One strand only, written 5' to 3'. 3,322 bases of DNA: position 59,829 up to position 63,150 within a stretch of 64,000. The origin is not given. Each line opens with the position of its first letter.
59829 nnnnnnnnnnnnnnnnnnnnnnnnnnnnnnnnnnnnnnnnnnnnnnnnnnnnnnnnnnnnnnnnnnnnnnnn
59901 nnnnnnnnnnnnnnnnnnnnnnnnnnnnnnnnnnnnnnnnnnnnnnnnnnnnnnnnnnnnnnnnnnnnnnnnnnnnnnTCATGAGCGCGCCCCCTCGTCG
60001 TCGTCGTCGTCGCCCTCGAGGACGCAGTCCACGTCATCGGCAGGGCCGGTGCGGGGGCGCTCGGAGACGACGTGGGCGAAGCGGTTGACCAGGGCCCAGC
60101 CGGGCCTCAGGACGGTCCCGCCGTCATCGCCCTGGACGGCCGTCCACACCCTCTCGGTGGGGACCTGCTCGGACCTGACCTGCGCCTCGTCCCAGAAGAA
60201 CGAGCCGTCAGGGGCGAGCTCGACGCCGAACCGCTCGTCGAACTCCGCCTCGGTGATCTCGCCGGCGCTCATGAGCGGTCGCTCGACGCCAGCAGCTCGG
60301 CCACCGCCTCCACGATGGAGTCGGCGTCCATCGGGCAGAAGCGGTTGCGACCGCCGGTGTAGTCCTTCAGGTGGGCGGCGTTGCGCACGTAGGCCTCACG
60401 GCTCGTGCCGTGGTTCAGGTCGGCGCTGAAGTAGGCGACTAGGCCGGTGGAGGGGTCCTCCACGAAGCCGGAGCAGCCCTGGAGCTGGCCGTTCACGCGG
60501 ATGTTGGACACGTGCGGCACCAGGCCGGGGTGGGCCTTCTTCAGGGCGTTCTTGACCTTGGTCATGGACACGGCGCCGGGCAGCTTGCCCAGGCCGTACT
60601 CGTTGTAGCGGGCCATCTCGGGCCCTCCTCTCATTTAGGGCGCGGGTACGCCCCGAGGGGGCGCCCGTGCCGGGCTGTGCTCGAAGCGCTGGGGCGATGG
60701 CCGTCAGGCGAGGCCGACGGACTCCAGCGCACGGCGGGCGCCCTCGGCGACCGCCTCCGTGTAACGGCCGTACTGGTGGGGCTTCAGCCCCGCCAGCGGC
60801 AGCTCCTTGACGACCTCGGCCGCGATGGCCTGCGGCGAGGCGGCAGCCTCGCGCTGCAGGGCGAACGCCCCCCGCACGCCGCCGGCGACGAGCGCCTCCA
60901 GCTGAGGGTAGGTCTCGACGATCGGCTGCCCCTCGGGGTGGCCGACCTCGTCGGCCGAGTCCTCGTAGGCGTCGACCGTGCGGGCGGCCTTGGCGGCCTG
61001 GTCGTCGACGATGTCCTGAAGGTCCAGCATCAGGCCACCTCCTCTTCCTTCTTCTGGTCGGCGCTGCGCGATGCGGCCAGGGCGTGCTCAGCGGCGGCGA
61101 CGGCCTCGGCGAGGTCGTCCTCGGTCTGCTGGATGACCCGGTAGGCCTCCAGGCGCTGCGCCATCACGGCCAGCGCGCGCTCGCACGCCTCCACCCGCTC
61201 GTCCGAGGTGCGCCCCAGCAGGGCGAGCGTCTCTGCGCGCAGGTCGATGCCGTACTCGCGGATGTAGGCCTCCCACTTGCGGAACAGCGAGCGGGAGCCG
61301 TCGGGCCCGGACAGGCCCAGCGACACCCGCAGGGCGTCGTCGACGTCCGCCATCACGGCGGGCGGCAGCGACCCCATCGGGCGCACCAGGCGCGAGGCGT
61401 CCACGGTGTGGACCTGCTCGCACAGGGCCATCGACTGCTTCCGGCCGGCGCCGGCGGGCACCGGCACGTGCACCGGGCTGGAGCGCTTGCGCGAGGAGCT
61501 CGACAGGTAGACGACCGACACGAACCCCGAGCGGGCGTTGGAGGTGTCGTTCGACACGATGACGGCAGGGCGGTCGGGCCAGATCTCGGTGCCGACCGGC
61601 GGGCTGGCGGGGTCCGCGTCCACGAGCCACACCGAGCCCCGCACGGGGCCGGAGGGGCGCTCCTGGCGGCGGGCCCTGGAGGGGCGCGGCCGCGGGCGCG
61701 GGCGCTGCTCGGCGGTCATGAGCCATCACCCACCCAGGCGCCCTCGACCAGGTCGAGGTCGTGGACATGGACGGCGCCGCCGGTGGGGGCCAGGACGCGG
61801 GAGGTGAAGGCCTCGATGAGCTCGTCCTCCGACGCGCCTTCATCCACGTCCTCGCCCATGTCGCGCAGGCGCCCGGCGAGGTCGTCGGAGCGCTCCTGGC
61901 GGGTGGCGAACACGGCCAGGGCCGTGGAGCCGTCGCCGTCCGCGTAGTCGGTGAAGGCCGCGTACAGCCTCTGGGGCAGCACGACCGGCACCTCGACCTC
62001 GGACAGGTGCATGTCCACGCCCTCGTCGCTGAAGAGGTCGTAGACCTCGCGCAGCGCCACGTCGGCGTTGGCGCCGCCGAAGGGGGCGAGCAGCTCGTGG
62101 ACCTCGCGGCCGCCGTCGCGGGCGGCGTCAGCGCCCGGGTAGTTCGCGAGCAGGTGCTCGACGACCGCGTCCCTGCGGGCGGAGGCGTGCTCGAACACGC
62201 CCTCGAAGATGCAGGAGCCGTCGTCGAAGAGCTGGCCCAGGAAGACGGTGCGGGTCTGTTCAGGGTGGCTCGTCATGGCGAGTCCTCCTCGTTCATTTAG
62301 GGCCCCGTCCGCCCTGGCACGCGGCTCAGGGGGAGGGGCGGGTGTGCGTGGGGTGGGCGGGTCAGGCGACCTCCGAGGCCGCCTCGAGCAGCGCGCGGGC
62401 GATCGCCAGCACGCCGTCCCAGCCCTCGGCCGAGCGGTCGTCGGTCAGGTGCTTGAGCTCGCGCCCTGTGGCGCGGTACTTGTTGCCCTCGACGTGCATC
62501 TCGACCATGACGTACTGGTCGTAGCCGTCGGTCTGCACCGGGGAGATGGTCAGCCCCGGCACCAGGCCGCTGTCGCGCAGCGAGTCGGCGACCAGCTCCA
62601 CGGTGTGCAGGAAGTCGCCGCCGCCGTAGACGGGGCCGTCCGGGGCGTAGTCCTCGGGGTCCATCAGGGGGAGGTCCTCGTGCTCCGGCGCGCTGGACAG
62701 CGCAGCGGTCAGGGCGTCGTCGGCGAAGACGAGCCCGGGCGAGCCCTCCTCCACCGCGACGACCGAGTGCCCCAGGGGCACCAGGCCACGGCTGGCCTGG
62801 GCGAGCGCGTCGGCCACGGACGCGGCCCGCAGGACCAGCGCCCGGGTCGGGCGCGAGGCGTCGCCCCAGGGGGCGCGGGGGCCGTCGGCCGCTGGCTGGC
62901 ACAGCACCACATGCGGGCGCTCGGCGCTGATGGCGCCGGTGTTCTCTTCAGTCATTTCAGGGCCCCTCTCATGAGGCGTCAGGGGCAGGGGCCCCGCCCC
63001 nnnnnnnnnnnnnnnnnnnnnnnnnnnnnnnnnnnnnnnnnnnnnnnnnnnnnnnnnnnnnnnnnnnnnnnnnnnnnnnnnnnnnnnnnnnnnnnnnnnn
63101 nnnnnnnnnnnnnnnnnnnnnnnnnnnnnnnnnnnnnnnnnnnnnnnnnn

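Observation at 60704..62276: MazF/PemK toxin-like domain with fused C-terminal helical extension and non-canonical gene order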

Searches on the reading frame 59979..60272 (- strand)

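Call 3: search_protein_families(library=pfam, proteins=[window:59979-60272:-], max_evalue=0.1)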
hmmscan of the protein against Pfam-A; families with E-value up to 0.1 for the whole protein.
window:59979-60272:- (97 aa): 1 family
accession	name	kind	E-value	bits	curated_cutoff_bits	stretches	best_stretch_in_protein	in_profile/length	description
PF09851.14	SHOCT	-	0.067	13.4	27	1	3-14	12-23/28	Short C-terminal domain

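Call 4: search_protein_families(library=phrogs, proteins=[window:59979-60272:-], max_evalue=0.01)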
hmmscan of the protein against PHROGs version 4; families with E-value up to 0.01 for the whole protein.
window:59979-60272:- (97 aa): 0 families

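Call 27: search_protein_families(library=padloc, proteins=[window:59979-60272:-], max_evalue=0.01)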
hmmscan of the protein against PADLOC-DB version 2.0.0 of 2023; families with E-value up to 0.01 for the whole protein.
window:59979-60272:- (97 aa): 0 families

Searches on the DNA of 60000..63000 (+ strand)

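Call 5: search_dna_similar(query=window:60000-63000:+, collection=phages, mode=near, max_rows=20)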
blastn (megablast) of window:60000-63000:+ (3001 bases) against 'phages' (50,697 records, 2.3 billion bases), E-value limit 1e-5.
No match.

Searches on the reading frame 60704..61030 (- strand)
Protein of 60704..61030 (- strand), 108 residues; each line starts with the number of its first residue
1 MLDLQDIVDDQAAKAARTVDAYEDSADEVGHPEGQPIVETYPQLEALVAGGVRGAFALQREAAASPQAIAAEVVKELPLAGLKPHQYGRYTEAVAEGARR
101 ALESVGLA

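Call 3: search_protein_families(library=pfam, proteins=[window:60704-61030:-], max_evalue=0.1)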
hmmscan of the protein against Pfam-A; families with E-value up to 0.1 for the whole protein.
window:60704-61030:- (108 aa): 2 families
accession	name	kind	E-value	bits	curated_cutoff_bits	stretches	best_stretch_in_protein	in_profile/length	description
PF03485.21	Arg_tRNA_synt_N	-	0.025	15.6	21.5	1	33-80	21-67/85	Arginyl tRNA synthetase N terminal domain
PF19622.4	DUF6127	-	0.042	14.4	27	1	92-108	9-25/63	Family of unknown function (DUF6127)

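Call 4: search_protein_families(library=phrogs, proteins=[window:60704-61030:-], max_evalue=0.01)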
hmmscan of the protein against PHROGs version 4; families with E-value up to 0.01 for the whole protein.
window:60704-61030:- (108 aa): 0 families

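Call 27: search_protein_families(library=padloc, proteins=[window:60704-61030:-], max_evalue=0.01)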
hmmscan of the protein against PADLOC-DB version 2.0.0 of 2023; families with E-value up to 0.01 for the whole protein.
window:60704-61030:- (108 aa): 0 families

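Call 39: search_protein_families(library=ncbifam, proteins=[window:60704-61030:-], max_evalue=1)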
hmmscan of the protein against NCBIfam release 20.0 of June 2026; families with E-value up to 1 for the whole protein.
window:60704-61030:- (108 aa): 0 families

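Call 78: find_homologous_proteins(query=window:60704-61030:-, max_evalue=0.001)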
Query window:60704-61030:- (108 aa): 12 proteins with E <= 0.001 among 49 candidates.
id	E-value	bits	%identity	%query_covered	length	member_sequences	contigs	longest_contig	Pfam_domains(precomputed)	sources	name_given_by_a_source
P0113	6.4e-60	218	100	100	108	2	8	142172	-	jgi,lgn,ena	-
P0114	7.0e-48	179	82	100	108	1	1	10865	-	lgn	-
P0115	1.5e-46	175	81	99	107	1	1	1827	-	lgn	-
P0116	2.4e-46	174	82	98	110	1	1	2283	-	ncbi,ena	-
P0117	8.4e-41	157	70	98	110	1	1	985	-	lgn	-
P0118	1.0e-39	153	74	98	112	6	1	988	-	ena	-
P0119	1.1e-37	147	69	100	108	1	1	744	-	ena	-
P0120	1.5e-37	146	70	100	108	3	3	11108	-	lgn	-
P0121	2.4e-37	146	66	99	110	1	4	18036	-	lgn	-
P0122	8.2e-35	137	66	98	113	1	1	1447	-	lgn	-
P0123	5.4e-32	128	78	79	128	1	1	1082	PF09314.18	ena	-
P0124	1.3e-7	50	50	59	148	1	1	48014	-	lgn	-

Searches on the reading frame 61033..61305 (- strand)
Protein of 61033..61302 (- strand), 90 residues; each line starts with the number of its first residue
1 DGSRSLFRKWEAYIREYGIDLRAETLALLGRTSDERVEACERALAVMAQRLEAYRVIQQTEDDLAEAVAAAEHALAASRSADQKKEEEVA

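Call 39: search_protein_families(library=ncbifam, proteins=[window:61033-61302:-], max_evalue=1)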
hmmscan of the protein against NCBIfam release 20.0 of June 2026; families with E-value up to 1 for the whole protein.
window:61033-61302:- (90 aa): 2 families
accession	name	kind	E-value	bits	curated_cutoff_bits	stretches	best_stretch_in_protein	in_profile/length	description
NF004717.0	PRK06061.1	equivalog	0.0084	14.8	498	1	17-78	17-76/483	amidase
NF004049.0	PRK05568.1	equivalog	0.062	13.6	206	1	2-43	94-135/142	flavodoxin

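Call 45: search_solved_structures(query=A3, max_evalue=10, show_alignments=2)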
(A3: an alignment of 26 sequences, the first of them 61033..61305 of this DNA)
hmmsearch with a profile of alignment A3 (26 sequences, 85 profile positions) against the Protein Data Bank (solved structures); distinct sequences matched with E-value up to 10: 41.
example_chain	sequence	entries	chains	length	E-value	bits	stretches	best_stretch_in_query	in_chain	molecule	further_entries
9qhb_A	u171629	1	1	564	6.2e-16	61.7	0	35-74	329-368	Engineered tetratricopeptide repeat protein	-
8bu0_A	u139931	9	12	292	1.1e-09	41.6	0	35-73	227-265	Consensus tetratricopeptide repeat protein | Crystal structure of an 8-repeat consensus TPR superhelix with Zinc. | Monomer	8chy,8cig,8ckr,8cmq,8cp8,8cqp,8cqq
9qhc_A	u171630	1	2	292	3.3e-09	40.2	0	35-73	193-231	Engineered tetratricopeptide repeat protein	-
9gzg_A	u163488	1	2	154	2.4e-07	34.2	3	35-72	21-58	Engineered CTPR protein with glutamic acids for conductivity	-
2wqh_A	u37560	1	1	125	1.1e-05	28.9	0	35-62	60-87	CTPR3Y3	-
2fo7_A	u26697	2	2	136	0.0002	24.8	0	35-73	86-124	SYNTHETIC CONSENSUS TPR PROTEIN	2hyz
8ch0_A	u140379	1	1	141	0.00024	24.6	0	35-73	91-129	Consensus tetratricopeptide repeat protein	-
1na0_A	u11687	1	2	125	0.00062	23.3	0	35-71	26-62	designed protein CTPR3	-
6vl6_A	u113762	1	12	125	0.0015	22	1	34-69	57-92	T33_dn2A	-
5hrz_A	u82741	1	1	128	0.0061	20.1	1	34-62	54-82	TPR domain protein 1na0C3_3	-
6b85_J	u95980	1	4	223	0.042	17.4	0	35-73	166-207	TMHC4_R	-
6vfh_A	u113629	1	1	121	0.044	17.3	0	35-64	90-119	T33_dn10A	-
1na3_A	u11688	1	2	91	0.062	16.8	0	35-62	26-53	designed protein CTPR2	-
8ump_A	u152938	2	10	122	0.072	16.6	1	35-76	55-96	T33-ml35-redesigned-TPR-domain-fold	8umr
6v8e_A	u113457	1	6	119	0.074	16.6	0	35-69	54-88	Designed protein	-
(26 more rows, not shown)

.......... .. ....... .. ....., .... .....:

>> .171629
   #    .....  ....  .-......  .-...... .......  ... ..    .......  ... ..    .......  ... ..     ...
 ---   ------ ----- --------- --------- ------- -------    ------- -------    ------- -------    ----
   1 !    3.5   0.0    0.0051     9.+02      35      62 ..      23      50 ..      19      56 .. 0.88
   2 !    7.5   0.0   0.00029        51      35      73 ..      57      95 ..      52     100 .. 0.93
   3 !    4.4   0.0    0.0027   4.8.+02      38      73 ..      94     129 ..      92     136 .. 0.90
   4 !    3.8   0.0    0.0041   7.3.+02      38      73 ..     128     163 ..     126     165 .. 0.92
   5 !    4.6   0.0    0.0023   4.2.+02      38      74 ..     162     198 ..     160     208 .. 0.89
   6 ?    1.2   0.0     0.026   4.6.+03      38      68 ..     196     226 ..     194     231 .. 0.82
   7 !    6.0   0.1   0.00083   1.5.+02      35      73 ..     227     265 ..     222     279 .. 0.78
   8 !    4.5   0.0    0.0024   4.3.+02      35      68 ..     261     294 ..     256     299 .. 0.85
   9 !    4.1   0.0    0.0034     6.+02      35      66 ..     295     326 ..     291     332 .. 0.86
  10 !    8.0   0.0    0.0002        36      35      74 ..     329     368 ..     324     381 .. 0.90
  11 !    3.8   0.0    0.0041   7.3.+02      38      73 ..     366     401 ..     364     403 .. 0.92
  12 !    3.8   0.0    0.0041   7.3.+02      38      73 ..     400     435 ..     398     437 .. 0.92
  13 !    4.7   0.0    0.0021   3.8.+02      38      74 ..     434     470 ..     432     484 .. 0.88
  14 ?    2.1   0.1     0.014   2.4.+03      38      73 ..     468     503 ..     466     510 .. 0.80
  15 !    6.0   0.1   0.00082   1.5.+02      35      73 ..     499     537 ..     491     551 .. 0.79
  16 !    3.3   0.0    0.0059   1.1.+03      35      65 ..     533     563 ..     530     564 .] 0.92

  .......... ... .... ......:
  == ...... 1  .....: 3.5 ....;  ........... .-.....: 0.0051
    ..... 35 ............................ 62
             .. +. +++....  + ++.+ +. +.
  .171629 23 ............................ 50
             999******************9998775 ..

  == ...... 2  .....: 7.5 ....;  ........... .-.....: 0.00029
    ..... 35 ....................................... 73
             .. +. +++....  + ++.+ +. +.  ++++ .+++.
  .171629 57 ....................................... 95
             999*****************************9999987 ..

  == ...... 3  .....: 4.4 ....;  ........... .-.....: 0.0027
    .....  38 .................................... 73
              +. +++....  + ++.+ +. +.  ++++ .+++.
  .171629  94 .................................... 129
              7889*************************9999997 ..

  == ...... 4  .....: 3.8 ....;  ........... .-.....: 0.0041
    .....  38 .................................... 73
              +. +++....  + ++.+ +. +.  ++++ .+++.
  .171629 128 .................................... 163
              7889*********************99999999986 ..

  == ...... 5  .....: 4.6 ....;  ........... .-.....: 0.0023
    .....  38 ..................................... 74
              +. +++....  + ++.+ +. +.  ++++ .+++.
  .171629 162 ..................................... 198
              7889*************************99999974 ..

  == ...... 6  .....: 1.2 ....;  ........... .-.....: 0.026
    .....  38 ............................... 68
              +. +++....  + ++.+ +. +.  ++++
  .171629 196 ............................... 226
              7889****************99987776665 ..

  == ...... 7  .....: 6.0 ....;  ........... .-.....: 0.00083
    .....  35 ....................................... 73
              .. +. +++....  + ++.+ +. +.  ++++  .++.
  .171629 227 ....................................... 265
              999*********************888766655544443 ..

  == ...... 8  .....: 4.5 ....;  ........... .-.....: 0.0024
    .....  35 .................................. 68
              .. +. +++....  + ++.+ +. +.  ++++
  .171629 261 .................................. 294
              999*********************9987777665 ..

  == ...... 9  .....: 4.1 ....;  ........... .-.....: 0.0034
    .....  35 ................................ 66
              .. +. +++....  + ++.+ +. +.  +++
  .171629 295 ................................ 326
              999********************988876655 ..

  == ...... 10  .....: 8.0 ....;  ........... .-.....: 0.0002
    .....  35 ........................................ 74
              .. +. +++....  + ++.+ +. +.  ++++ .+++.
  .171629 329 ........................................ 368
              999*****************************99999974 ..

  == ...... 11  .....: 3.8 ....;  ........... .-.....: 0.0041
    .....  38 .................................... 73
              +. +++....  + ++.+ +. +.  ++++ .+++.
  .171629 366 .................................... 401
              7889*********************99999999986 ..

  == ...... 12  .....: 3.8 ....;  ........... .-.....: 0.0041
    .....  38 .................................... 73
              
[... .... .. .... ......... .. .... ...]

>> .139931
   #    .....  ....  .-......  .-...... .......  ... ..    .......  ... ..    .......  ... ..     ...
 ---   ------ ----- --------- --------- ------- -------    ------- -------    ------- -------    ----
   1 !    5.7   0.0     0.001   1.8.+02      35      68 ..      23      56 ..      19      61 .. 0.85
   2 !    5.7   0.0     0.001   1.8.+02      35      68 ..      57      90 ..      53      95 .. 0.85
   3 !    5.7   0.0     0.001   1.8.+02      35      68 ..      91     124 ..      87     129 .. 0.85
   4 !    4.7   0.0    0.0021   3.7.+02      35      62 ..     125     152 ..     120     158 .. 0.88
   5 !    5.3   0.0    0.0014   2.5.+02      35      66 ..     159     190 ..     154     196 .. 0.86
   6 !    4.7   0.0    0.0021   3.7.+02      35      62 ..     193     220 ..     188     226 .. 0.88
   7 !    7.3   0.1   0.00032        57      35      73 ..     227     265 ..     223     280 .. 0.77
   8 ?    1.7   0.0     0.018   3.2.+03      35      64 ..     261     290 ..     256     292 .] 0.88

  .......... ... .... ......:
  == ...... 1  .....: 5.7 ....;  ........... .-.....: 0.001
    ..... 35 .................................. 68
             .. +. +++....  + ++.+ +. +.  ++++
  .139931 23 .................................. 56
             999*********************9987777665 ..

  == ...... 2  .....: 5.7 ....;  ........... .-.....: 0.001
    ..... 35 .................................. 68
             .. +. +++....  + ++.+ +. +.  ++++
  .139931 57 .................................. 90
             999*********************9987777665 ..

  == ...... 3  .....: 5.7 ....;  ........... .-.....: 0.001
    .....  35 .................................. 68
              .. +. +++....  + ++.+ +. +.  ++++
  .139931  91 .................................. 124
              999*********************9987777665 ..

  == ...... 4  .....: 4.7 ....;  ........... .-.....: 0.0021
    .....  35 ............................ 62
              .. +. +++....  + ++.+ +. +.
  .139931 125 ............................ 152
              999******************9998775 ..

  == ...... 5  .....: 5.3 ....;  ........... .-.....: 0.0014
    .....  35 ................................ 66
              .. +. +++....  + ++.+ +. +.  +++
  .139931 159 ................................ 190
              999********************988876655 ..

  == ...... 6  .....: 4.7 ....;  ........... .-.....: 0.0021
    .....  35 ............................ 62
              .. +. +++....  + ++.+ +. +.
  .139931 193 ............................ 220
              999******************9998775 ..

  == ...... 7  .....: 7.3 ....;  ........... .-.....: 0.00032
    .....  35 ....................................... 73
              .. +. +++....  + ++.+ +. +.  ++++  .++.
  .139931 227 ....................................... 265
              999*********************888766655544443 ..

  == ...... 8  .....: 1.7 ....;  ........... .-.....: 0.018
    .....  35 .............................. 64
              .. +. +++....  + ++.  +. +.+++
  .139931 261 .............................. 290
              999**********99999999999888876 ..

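Call 55: search_protein_representatives(alignment_id=A3)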
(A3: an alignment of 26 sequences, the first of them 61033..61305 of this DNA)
Query: 26 sequences, 85 profile positions. Proteins with E-value up to 0.001 (for the whole library): 29; up to 1e-10: 13; up to 1e-30: 0. The best 29 are listed.
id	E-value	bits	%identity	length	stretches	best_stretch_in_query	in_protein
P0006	2.3e-30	120.8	-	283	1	1-81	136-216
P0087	2.0e-28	114.6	-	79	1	1-76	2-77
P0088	1.4e-27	111.9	-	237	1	1-77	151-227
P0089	2.5e-27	111.1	-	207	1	2-81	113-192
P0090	2.8e-26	107.7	-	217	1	1-82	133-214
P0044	4.3e-26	107.1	-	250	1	2-83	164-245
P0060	8.2e-25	103.0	-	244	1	3-83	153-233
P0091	8.0e-23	96.7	-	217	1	1-67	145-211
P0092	4.0e-22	94.4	-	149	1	3-81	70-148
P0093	8.1e-19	83.8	-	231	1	2-76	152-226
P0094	7.8e-16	74.3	-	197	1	3-64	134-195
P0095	1.6e-14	70.0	-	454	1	1-47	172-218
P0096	6.9e-12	61.6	-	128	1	3-69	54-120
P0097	2.5e-10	56.6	-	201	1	2-71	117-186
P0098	6.2e-10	55.4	-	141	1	3-68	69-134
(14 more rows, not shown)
